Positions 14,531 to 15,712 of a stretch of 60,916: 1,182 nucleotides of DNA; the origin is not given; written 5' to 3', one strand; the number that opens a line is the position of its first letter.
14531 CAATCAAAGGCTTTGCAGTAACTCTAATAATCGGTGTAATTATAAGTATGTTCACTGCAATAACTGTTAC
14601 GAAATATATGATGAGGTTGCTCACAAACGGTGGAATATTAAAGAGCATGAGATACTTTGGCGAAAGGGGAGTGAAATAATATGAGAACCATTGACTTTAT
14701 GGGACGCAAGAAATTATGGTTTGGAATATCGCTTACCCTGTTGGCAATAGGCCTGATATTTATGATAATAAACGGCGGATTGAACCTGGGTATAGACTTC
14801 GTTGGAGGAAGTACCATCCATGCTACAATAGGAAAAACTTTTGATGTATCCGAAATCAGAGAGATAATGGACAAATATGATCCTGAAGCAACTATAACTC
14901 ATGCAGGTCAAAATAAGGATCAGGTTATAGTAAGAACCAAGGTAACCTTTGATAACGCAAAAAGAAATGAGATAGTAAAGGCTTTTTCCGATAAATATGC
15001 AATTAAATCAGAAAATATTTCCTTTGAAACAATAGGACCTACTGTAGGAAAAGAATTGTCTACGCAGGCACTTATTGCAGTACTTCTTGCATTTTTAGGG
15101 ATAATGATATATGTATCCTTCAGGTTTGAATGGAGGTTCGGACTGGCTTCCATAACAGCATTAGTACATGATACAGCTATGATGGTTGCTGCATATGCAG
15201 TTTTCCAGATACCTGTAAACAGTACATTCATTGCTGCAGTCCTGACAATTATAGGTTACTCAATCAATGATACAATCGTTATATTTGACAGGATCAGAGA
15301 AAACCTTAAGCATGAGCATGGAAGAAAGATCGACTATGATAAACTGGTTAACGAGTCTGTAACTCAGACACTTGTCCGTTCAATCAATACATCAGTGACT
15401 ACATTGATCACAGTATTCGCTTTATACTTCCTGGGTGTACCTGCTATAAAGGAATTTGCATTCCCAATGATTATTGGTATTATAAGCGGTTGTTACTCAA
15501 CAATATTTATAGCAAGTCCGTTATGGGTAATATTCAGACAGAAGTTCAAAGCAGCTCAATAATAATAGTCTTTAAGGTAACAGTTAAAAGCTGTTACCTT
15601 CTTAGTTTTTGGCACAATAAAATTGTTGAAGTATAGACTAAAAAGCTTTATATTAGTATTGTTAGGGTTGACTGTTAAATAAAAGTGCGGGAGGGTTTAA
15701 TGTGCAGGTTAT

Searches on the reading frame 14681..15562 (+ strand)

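Call 54: search_protein_families(library=pfam, proteins=[window:14681-15562:+], max_evalue=0.00001)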
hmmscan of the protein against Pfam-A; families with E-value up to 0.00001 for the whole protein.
window:14681-15562:+ (293 aa): 1 family
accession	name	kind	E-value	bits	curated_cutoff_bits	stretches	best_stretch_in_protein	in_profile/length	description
PF02355.23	SecD_SecF_C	-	2.2e-69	233.1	20.5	1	103-287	6-188/189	Protein export membrane protein SecD/SecF, C-terminal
